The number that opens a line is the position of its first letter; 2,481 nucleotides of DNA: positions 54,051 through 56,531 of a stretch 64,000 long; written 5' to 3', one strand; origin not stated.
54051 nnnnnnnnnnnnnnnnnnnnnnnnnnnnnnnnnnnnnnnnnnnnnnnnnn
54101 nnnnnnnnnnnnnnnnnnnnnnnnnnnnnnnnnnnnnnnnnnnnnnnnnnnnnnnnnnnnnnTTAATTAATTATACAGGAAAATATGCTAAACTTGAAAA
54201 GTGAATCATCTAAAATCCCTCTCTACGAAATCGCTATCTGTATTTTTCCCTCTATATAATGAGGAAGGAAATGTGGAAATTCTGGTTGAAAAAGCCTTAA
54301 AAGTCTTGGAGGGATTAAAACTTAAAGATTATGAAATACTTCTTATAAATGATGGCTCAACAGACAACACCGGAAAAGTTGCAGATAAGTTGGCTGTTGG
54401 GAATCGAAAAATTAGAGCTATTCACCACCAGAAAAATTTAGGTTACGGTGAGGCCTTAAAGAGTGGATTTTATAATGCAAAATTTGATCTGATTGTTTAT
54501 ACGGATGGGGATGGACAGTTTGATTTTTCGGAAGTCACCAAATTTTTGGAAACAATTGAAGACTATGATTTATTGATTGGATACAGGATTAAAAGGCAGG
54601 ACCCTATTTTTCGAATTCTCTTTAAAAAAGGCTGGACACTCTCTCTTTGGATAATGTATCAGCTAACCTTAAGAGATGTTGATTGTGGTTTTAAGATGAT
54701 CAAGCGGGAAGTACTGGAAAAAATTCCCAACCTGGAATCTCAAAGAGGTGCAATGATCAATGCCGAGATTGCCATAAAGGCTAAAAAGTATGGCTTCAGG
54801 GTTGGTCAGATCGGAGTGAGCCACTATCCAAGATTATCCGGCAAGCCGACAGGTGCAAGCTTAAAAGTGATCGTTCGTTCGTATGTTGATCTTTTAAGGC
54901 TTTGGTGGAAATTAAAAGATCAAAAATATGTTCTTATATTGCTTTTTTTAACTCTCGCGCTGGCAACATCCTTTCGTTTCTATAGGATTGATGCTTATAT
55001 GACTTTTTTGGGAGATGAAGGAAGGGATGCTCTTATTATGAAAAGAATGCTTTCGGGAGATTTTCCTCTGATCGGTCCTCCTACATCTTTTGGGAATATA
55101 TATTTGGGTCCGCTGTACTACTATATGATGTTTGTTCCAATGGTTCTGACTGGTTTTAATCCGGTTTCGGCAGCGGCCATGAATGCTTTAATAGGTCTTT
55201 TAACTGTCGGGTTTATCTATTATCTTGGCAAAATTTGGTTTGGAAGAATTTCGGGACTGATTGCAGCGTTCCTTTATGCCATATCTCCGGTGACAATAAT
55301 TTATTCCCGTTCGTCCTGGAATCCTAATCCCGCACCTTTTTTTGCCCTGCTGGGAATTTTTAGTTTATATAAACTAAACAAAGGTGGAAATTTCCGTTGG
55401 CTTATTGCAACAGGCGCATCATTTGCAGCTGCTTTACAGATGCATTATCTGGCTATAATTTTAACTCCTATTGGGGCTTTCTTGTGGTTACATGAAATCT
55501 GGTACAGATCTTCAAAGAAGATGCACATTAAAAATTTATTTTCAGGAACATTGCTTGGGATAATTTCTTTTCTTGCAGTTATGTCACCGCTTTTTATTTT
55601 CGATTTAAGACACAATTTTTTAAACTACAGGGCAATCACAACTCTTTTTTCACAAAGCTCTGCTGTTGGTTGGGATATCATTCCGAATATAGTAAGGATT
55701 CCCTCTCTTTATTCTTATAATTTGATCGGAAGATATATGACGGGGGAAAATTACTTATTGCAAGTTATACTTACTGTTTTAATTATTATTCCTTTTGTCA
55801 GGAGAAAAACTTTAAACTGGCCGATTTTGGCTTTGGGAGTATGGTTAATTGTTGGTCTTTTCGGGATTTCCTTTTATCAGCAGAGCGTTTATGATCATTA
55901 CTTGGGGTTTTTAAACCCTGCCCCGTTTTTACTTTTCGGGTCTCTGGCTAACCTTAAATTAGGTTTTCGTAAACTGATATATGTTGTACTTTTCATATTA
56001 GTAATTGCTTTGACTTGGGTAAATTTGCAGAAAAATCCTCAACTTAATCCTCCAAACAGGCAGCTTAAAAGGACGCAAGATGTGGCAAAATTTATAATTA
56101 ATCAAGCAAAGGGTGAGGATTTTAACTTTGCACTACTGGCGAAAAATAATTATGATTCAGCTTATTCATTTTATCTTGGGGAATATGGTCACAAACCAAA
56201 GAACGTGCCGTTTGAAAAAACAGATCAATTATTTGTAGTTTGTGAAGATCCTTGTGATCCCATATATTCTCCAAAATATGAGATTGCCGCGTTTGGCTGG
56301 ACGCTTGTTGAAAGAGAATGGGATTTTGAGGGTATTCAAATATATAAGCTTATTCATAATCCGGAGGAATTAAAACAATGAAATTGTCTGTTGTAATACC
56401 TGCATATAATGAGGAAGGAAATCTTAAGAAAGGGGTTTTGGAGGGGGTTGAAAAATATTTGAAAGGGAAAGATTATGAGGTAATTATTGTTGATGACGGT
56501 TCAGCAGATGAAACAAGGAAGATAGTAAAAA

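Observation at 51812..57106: Gtr-like three-component glycosylation module compacted by two different domain fusions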

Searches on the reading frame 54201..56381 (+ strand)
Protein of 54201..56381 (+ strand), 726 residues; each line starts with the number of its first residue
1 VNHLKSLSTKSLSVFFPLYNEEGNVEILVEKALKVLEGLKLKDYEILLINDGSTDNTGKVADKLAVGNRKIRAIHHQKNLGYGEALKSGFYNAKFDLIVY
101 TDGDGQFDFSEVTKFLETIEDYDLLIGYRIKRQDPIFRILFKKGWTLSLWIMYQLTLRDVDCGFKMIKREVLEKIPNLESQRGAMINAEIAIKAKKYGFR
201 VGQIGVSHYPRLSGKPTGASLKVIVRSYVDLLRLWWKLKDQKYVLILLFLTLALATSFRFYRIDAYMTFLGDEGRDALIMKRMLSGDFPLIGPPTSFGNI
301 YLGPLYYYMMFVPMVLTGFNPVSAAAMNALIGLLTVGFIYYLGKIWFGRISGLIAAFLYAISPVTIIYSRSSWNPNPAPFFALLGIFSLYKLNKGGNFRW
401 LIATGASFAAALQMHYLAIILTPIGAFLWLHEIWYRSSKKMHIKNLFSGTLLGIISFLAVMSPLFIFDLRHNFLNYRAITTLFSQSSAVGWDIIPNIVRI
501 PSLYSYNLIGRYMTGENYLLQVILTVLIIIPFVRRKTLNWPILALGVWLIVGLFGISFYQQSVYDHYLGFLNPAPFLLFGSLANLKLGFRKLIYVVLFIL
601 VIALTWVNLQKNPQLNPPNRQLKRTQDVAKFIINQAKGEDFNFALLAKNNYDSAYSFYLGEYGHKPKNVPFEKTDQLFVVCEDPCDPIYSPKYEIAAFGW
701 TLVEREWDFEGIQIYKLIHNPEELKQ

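Call 4: search_protein_families(library=pfam, proteins=[window:54201-56381:+], max_evalue=0.01)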
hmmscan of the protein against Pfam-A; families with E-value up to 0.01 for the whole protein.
window:54201-56381:+ (726 aa): 4 families
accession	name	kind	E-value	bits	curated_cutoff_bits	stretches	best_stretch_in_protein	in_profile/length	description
PF00535.33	Glycos_transf_2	-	4.5e-26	92.2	23.3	1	13-175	1-167/168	Glycosyl transferase family 2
PF13231.12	PMT_2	-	1.9e-12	48.1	26.1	1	304-454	4-151/160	Dolichyl-phosphate-mannose-protein mannosyltransferase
PF10111.15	Glyco_tranf_2_2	-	0.00019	21.4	27.3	1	13-117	1-104/276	Glycosyltransferase like family 2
PF13641.12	Glyco_tranf_2_3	-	0.003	18.1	27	1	12-104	3-96/230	Glycosyltransferase like family 2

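Call 5: search_protein_families(library=ncbifam, proteins=[window:54201-56381:+], max_evalue=0.01)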
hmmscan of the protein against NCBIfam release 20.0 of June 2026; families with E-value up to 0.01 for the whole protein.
window:54201-56381:+ (726 aa): 17 families
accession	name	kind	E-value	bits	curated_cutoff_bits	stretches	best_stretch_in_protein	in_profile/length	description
NF047588.1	GlcsyltransPgfSStrep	equivalog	3.7e-19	69.1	500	1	12-179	3-171/308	glycosyltransferase PgfS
NF007986.1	PRK10714.1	equivalog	4.9e-19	68.5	529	1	9-228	5-220/316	undecaprenyl-phosphate 4-deoxy-4-formamido-L-arabinose transferase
TIGR03937.1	PgaC_IcaA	equivalog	3.4e-18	65.8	422.3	1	7-113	42-144/407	poly-beta-1,6-N-acetyl-D-glucosamine synthase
TIGR04182.1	glyco_TIGR04182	equivalog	9.8e-14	51.4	325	1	13-217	3-199/293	S-layer glycoprotein N-glycosyltransferase AglJ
NF007482.0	PRK10073.1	equivalog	1.4e-11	44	423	1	8-118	4-109/334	glycosyltransferase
NF041391.1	DPhHxTase_Halo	equivalog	5.2e-11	41.9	375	1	19-211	4-186/213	dolichyl-phosphate hexose transferase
NF058614.1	PPMAGASynPpgS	equivalog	3.2e-09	36.5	370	1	16-202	6-190/226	polyprenyl-phospho-N-acetylgalactosaminyl synthase PpgS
NF010496.0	PRK13915.1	equivalog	6.5e-08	32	262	1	8-105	29-127/307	glucosyl-3-phosphoglycerate synthase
NF047683.1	TeichurnBiosyTuaG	equivalog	2.3e-07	30.7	400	1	11-121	7-113/252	teichuronic acid biosynthesis protein TuaG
TIGR03663.1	TIGR03663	subfamily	2e-06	27.1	126.25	1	248-531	4-284/435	flippase activity-associated protein Agl23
NF041875.1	EPS_EpsD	equivalog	3.9e-06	26.5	370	1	12-108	1-93/325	exopolysaccharide biosynthesis glycosyltransferase EpsD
TIGR04283.1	glyco_like_mftF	equivalog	1.4e-05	24.8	182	1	12-139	1-120/221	TIGR04283 family arsenosugar biosynthesis glycosyltransferase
TIGR04154.1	archaeo_STT3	subfamily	3.1e-05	22.5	450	1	303-368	70-142/831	oligosaccharyl transferase, archaeosortase A system-associated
NF053739.1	GlytfEpsEBac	equivalog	3.8e-05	22.8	450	1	13-124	4-115/265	glycosyltransferase EpsE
NF050050.1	ProtGlycPglI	equivalog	4.5e-05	23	500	1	12-119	4-108/306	GalNAc(5)-diNAcBac-PP-undecaprenol beta-1,3-glucosyltransferase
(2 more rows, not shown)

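Call 6: find_homologous_proteins(query=window:54201-56381:+)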
Query window:54201-56381:+ (726 aa): 2644 proteins with E <= 0.001 among 8000 candidates; the best 120 are listed.
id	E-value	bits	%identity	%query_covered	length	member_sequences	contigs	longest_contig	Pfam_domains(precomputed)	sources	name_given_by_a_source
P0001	0.0e+0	1503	90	100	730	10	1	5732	PF00535.33,PF13231.13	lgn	-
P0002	0.0e+0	1335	81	99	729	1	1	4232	PF10111.15,PF00535.33,PF13231.13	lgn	-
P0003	0.0e+0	1198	72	99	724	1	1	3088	PF10111.15,PF00535.33,PF13231.13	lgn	-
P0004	0.0e+0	1192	72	98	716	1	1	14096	PF02366.25,PF00535.33,PF13231.13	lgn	-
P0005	0.0e+0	1157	69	99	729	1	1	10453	PF02366.25,PF00535.33,PF13231.13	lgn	-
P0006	0.0e+0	1154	71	99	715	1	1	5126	PF10111.15,PF00535.33,PF13231.13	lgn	-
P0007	0.0e+0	1153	69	99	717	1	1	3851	PF13641.13,PF02366.25,PF00535.33,PF13231.13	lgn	-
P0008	0.0e+0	1146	70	98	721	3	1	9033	PF10111.15,PF00535.33,PF13231.13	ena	-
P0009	0.0e+0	1146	69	99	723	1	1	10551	PF00535.33,PF13231.13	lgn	-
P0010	0.0e+0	1143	69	98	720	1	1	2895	PF10111.15,PF00535.33,PF13231.13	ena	-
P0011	0.0e+0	1143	69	99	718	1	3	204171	PF02366.25,PF00535.33,PF13231.13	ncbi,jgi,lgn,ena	-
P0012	0.0e+0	1142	69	99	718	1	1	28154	PF02366.25,PF00535.33,PF13231.13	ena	-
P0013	0.0e+0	1139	69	99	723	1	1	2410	PF02366.25,PF00535.33,PF13231.13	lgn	-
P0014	0.0e+0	1135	70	98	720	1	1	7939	PF10111.15,PF00535.33,PF13231.13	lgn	-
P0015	0.0e+0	1130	68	99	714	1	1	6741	PF10111.15,PF13641.13,PF00535.33,PF13231.13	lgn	-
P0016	0.0e+0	1130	69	99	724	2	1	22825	PF00535.33,PF13231.13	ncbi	-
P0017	0.0e+0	1117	68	99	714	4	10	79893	PF10111.15,PF00535.33,PF13231.13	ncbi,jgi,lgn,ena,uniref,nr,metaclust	ncbi:hypothetical protein A3B45_03370 [Candidatus Daviesbacteria bacterium RIFCSPLOWO2_01_FULL_39_12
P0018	0.0e+0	1116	67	98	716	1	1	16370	PF10111.15,PF13641.13,PF00535.33,PF13231.13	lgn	-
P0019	0.0e+0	1113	67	99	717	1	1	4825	PF00535.33,PF13231.13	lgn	-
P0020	0.0e+0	1108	68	98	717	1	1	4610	PF00535.33,PF13231.13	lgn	-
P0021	0.0e+0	1102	66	99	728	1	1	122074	PF10111.15,PF00535.33,PF13231.13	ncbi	-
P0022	0.0e+0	1101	66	99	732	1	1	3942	PF10111.15,PF00535.33,PF13231.13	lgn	-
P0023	0.0e+0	1100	68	98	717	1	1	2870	PF10111.15,PF00535.33,PF13231.13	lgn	-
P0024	0.0e+0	1100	66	99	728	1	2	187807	PF00535.33,PF13231.13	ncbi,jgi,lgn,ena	-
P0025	0.0e+0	1098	68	99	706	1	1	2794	PF10111.15,PF02366.25,PF00535.33,PF13231.13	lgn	-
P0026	0.0e+0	1096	67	99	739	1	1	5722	PF10111.15,PF02366.25,PF00535.33,PF13231.13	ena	-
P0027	0.0e+0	1093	66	99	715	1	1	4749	PF10111.15,PF00535.33,PF13231.13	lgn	-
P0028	0.0e+0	1090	66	99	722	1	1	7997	PF02366.25,PF00535.33,PF13231.13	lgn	-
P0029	0.0e+0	1089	67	98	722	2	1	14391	PF02366.25,PF00535.33,PF13231.13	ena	-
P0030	0.0e+0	1083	65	99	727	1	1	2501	PF02366.25,PF00535.33,PF13231.13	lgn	-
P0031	0.0e+0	1082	66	99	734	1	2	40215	PF10111.15,PF00535.33,PF13231.13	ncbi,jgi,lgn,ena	-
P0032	0.0e+0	1081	66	99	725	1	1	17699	PF02366.25,PF00535.33,PF13231.13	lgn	-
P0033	0.0e+0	1080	66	99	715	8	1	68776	PF00535.33,PF13231.13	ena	-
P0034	0.0e+0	1079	65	99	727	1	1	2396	PF10111.15,PF13641.13,PF02366.25,PF00535.33,PF13231.13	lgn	-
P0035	0.0e+0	1076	67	98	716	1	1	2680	PF10111.15,PF00535.33,PF13231.13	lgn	-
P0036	0.0e+0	1075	66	98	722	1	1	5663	PF02366.25,PF00535.33,PF13231.13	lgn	-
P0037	0.0e+0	1075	66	98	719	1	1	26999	PF10111.15,PF00535.33,PF13231.13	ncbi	-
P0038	0.0e+0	1075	66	99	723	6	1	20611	PF00535.33,PF13231.13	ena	-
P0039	0.0e+0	1075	66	99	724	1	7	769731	PF13641.13,PF00535.33,PF13231.13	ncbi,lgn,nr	ncbi:glycosyltransferase [Candidatus Daviesbacteria bacterium]|nr:glycosyltransferase [Candidatus Da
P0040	0.0e+0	1074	66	98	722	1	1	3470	PF00535.33,PF13231.13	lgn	-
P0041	0.0e+0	1074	67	99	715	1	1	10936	PF00535.33,PF13231.13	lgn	-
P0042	0.0e+0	1071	66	98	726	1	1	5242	PF00535.33,PF13231.13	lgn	-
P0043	0.0e+0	1070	66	99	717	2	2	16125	PF10111.15,PF02366.25,PF00535.33,PF13231.13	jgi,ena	-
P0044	0.0e+0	1070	66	99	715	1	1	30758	PF10111.15,PF13641.13,PF02366.25,PF00535.33,PF13231.13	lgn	-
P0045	0.0e+0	1069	65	99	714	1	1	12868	PF10111.15,PF02366.25,PF00535.33,PF13231.13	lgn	-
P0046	0.0e+0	1069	65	99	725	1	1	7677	PF02366.25,PF00535.33,PF13231.13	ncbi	-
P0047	0.0e+0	1069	66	98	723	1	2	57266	PF02366.25,PF00535.33,PF13231.13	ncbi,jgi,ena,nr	ncbi:glycosyltransferase [Patescibacteria group bacterium]|nr:glycosyltransferase [Patescibacteria g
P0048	0.0e+0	1068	65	98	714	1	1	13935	PF02366.25,PF00535.33,PF13231.13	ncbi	-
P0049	0.0e+0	1068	66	98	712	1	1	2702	PF10111.15,PF02366.25,PF00535.33,PF13231.13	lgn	-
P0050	0.0e+0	1068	66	98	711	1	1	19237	PF00535.33,PF13231.13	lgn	-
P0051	0.0e+0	1067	66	98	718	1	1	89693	PF02366.25,PF00535.33,PF13231.13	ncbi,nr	ncbi:MAG: glycosyltransferase [Candidatus Daviesbacteria bacterium]|nr:glycosyltransferase [Candidat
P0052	0.0e+0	1067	65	98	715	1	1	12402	PF02366.25,PF00535.33,PF13231.13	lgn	-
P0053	0.0e+0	1066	65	99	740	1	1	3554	PF10111.15,PF00535.33,PF13231.13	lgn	-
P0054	0.0e+0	1066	66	98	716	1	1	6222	PF10111.15,PF02366.25,PF00535.33,PF13231.13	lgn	-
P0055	0.0e+0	1065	67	98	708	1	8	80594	PF02366.25,PF00535.33,PF13231.13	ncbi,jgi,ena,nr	ncbi:TPA: hypothetical protein DD690_04700 [Candidatus Daviesbacteria bacterium]|nr:MAG: Glycosyltra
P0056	0.0e+0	1064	66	98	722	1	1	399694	PF02366.25,PF00535.33,PF13231.13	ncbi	-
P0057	0.0e+0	1064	65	99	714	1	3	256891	PF10111.15,PF00535.33,PF13231.13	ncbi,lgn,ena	ncbi:MAG: glycosyltransferase [Patescibacteria group bacterium]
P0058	0.0e+0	1061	66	98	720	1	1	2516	PF00535.33,PF13231.13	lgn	-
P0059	0.0e+0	1061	67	98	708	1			PF02366.25,PF00535.33,PF13231.13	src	-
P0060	0.0e+0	1061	65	99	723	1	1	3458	PF02366.25,PF00535.33,PF13231.13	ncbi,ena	-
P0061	0.0e+0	1058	65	99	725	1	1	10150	PF13641.13,PF00535.33,PF13231.13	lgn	-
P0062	0.0e+0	1058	65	99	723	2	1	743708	PF02366.25,PF00535.33,PF13231.13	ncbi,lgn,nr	ncbi:MAG: glycosyltransferase [Candidatus Daviesbacteria bacterium]|nr:glycosyltransferase [Candidat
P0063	0.0e+0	1057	64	99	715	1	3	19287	PF10111.15,PF00535.33,PF13231.13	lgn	-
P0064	0.0e+0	1057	66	98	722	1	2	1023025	PF10111.15,PF00535.33,PF13231.13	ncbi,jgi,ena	-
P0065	0.0e+0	1057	66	98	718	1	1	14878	PF02366.25,PF00535.33,PF13231.13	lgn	-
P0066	0.0e+0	1057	65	99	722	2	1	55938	PF10111.15,PF02366.25,PF00535.33,PF13231.13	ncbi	-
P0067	0.0e+0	1056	65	98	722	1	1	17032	PF10111.15,PF00535.33,PF13231.13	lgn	-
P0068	0.0e+0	1055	65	99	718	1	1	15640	PF10111.15,PF13641.13,PF02366.25,PF00535.33,PF13231.13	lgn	-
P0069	0.0e+0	1055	66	96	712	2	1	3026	PF00535.33,PF13231.13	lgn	-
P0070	0.0e+0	1053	65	99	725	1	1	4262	PF10111.15,PF02366.25,PF00535.33,PF13231.13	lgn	-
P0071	0.0e+0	1053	66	98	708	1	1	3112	PF02366.25,PF00535.33,PF13231.13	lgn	-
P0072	0.0e+0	1052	64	99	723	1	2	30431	PF02366.25,PF00535.33,PF13231.13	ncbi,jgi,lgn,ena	-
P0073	0.0e+0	1052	66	98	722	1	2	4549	PF02366.25,PF00535.33,PF13231.13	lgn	-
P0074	0.0e+0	1051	65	99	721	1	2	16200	PF10111.15,PF02366.25,PF00535.33,PF13231.13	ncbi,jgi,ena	-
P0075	0.0e+0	1051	64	98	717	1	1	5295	PF02366.25,PF00535.33,PF13231.13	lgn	-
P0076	0.0e+0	1050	64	99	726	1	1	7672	PF10111.15,PF02366.25,PF00535.33,PF13231.13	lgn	-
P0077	0.0e+0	1049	64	98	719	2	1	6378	PF10111.15,PF00535.33,PF13231.13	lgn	-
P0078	0.0e+0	1048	66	98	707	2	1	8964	PF02366.25,PF00535.33,PF13231.13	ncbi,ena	-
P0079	0.0e+0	1047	64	99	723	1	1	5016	PF10111.15,PF02366.25,PF00535.33,PF13231.13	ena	-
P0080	0.0e+0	1047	64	98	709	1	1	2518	PF10111.15,PF00535.33,PF13231.13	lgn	-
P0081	0.0e+0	1047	64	99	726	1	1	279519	PF02366.25,PF00535.33,PF13231.13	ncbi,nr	ncbi:glycosyltransferase [Candidatus Daviesbacteria bacterium]|nr:glycosyltransferase [Candidatus Da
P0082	0.0e+0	1046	64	99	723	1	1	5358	PF02366.25,PF00535.33,PF13231.13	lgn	-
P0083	0.0e+0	1045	65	98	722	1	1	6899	PF00535.33,PF13231.13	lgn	-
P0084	0.0e+0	1045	64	98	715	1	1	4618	PF00535.33,PF13231.13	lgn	-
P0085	0.0e+0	1045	64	98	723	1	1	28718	PF00535.33,PF13231.13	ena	-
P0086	0.0e+0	1045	64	99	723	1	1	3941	PF02366.25,PF00535.33,PF13231.13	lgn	-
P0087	0.0e+0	1045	65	98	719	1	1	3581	PF00535.33,PF13231.13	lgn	-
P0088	0.0e+0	1044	65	99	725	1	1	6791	PF02366.25,PF00535.33,PF13231.13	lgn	-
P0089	0.0e+0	1044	64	98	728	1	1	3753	PF10111.15,PF00535.33,PF13231.13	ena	-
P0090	0.0e+0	1044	65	98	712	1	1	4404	PF02366.25,PF00535.33,PF13231.13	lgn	-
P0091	0.0e+0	1043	64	99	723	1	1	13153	PF02366.25,PF00535.33,PF13231.13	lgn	-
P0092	0.0e+0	1041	63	99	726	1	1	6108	PF02366.25,PF00535.33,PF13231.13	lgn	-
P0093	0.0e+0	1040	65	99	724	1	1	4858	PF02366.25,PF00535.33,PF13231.13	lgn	-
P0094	0.0e+0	1040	64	98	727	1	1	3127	PF02366.25,PF00535.33,PF13231.13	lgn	-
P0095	0.0e+0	1040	65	98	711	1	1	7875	PF00535.33,PF13231.13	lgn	-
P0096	0.0e+0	1040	64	98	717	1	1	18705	PF02366.25,PF00535.33,PF13231.13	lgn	-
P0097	0.0e+0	1040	63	99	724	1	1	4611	PF02366.25,PF00535.33,PF13231.13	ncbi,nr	ncbi:MAG: glycosyltransferase [Candidatus Daviesbacteria bacterium]|nr:glycosyltransferase [Candidat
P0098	0.0e+0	1040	63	99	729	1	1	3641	PF00535.33,PF13231.13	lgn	-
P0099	0.0e+0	1039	64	99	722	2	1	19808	PF02366.25,PF00535.33,PF13231.13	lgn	-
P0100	0.0e+0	1039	63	99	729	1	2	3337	PF10111.15,PF02366.25,PF00535.33,PF13231.13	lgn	-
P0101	0.0e+0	1039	64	98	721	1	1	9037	PF00535.33,PF13231.13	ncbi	-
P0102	0.0e+0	1038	64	99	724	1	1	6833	PF10111.15,PF02366.25,PF00535.33,PF13231.13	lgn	-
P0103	0.0e+0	1038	64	99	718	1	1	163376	PF02366.25,PF00535.33,PF13231.13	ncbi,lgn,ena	-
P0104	0.0e+0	1038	65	99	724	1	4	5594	PF00535.33,PF13231.13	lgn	-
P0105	0.0e+0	1037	64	99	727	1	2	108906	PF10111.15,PF13641.13,PF00535.33,PF13231.13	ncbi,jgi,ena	-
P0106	0.0e+0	1037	63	99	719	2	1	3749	PF00535.33,PF13231.13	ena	-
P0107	0.0e+0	1036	64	98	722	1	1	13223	PF10111.15,PF00535.33,PF13231.13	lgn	-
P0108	0.0e+0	1036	64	99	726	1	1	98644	PF02366.25,PF00535.33,PF13231.13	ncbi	-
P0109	0.0e+0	1036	64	98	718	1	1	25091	PF02366.25,PF00535.33,PF13231.13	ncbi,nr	ncbi:glycosyltransferase [Candidatus Daviesbacteria bacterium]|nr:glycosyltransferase [Candidatus Da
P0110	0.0e+0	1036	63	99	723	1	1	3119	PF02366.25,PF00535.33,PF13231.13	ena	-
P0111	0.0e+0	1036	65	98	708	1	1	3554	PF02366.25,PF00535.33,PF13231.13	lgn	-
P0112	0.0e+0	1035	63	99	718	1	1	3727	PF10111.15,PF02366.25,PF00535.33,PF13231.13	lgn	-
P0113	0.0e+0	1035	65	99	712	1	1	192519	PF10111.15,PF02366.25,PF00535.33,PF13231.13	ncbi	-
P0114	0.0e+0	1035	63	99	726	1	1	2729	PF10111.15,PF02366.25,PF00535.33,PF13231.13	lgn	-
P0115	0.0e+0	1035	62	99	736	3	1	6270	PF00535.33,PF13231.13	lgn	-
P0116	0.0e+0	1035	65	98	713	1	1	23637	PF10111.15,PF00535.33,PF13231.13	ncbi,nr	ncbi:glycosyltransferase [Candidatus Daviesbacteria bacterium]|nr:glycosyltransferase [Candidatus Da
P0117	0.0e+0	1035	64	98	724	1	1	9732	PF02366.25,PF00535.33,PF13231.13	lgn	-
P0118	0.0e+0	1034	63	99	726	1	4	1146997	PF02366.25,PF00535.33,PF13231.13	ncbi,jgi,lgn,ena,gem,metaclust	metaclust:\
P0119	0.0e+0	1034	62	99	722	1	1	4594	PF13641.13,PF00535.33,PF13231.13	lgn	-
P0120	0.0e+0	1033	64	100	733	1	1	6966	PF02366.25,PF00535.33,PF13231.13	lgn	-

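Call 11: search_solved_structures(query=window:54201-56381:+, max_evalue=0.01, show_alignments=0)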
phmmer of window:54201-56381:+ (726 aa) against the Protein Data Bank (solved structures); distinct sequences matched with E-value up to 0.01: 17.
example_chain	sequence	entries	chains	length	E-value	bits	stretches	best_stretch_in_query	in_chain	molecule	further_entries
9hwj_A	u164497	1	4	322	1.4e-14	56.7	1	9-223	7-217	Undecaprenyl-phosphate 4-deoxy-4-formamido-L-arabinose transferase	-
5eke_A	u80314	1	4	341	7.8e-14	54.3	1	5-180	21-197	Uncharacterized glycosyltransferase sll0501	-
9nye_A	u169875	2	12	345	8.1e-14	54.2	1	5-179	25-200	Glycosyltransferase sll0501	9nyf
5ekp_C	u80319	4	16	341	8.2e-14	54.2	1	5-179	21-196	Uncharacterized glycosyltransferase sll0501 | Glycosyltransferase sll0501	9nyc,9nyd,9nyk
9bhc_C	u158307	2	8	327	4e-13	51.9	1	9-222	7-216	Undecaprenyl-phosphate 4-deoxy-4-formamido-L-arabinose transferase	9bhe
8vxh_A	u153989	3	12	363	5e-13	51.6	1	9-222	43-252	Undecaprenyl-phosphate 4-deoxy-4-formamido-L-arabinose transferase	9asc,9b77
5mlz_A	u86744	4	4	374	1.6e-12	49.9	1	10-197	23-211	Dolichol monophosphate mannose synthase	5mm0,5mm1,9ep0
3bcv_A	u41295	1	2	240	2.2e-08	36.2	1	11-110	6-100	Putative glycosyltransferase protein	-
5hea_A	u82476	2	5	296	2.1e-07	33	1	12-106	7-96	Putative glycosyltransferase (GalT1)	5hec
6p61_A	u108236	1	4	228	7.8e-07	31.1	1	3-123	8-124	Glycosyltransferase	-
2z87_A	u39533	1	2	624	2.2e-05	26.3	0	12-154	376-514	Chondroitin synthase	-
2z86_A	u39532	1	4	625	2.2e-05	26.3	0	12-154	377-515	Chondroitin synthase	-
8vh7_A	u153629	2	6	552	2.2e-05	26.3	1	26-107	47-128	Heparosan synthase B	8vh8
8viw_A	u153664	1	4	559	2.3e-05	26.3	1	26-107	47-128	Heparosan synthase B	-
3l7m_A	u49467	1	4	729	0.00023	23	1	25-127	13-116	Teichoic acid biosynthesis protein F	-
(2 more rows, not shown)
